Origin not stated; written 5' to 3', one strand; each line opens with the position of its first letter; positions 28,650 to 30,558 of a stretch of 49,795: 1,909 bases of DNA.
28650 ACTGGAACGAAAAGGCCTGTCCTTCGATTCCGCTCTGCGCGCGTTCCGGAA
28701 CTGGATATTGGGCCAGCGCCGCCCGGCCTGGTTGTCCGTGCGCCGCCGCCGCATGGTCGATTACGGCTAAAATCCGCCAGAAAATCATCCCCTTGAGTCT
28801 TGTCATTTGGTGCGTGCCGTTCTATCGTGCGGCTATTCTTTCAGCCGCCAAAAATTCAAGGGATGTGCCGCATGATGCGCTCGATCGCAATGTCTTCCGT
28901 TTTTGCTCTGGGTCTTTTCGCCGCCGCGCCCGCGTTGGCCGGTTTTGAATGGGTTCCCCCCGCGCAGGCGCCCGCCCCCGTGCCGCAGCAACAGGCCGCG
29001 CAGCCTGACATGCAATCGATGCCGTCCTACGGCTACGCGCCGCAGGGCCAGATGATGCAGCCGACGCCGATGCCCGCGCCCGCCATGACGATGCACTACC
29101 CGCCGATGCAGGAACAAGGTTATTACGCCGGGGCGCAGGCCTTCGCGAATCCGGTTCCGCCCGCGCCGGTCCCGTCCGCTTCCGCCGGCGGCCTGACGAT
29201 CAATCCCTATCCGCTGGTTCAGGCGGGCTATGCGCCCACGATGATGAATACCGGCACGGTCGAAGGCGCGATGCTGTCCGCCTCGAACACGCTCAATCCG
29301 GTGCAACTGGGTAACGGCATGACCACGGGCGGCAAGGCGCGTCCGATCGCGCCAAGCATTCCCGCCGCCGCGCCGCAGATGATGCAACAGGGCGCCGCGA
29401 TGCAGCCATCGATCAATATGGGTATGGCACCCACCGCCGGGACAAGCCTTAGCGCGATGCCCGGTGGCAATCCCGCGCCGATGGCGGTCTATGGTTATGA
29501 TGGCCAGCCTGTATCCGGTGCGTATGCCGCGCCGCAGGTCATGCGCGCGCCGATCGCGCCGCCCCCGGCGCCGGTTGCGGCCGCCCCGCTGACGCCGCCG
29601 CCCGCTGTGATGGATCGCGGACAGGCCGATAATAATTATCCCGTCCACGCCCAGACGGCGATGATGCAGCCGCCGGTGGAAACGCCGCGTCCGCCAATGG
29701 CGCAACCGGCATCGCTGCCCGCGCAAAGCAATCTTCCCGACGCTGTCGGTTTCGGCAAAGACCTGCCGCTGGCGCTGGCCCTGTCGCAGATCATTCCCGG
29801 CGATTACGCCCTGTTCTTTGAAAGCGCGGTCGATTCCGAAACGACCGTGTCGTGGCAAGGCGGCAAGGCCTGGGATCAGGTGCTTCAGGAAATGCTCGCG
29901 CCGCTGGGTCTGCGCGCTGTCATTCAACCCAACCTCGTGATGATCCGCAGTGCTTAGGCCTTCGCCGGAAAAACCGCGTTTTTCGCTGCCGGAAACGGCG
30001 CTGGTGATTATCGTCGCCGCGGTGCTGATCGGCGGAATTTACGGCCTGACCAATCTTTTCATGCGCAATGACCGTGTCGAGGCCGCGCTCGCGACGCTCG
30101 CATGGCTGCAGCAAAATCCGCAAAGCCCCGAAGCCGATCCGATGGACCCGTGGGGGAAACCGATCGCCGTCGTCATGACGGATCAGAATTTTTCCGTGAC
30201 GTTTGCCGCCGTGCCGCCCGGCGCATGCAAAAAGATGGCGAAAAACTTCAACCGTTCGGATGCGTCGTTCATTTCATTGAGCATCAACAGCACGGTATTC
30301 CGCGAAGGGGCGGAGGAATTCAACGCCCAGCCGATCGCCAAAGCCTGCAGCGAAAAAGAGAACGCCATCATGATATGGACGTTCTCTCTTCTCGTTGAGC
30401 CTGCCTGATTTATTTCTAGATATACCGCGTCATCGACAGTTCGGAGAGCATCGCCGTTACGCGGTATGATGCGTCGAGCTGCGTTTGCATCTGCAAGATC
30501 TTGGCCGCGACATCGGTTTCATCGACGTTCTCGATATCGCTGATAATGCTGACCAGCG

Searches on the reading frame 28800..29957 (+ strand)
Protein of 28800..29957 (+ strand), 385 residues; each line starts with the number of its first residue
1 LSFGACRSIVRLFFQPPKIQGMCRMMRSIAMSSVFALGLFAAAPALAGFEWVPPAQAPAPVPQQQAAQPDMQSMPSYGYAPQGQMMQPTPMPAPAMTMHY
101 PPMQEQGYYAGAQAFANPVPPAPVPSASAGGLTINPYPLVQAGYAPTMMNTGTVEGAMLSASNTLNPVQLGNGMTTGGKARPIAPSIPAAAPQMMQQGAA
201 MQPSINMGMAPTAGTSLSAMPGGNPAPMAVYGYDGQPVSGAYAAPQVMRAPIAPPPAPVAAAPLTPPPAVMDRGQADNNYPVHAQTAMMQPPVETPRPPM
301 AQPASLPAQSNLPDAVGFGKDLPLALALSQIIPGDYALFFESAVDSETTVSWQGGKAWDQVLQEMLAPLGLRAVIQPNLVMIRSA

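Call 9: search_protein_families(library=pfam, proteins=[window:28800-29957:+], max_evalue=0.01)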
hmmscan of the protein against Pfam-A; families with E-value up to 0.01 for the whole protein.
window:28800-29957:+ (385 aa): 1 family
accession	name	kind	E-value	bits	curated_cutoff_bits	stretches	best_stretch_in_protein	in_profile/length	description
PF07660.19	STN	-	0.00011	22.4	28.4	1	337-384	2-51/52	Secretin and TonB N terminus short domain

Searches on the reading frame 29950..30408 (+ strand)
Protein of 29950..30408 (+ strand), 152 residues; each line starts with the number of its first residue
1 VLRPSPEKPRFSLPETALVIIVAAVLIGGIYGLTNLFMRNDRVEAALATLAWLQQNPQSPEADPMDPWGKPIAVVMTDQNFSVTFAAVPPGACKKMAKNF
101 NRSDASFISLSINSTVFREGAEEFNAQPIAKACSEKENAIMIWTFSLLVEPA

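Call 9: search_protein_families(library=pfam, proteins=[window:29950-30408:+], max_evalue=0.01)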
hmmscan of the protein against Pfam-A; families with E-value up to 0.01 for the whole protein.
window:29950-30408:+ (152 aa): 1 family
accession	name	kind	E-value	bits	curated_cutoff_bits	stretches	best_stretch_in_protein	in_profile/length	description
PF08805.16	PilS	-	2.2e-06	28.2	22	1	78-145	72-137/138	PilS N terminal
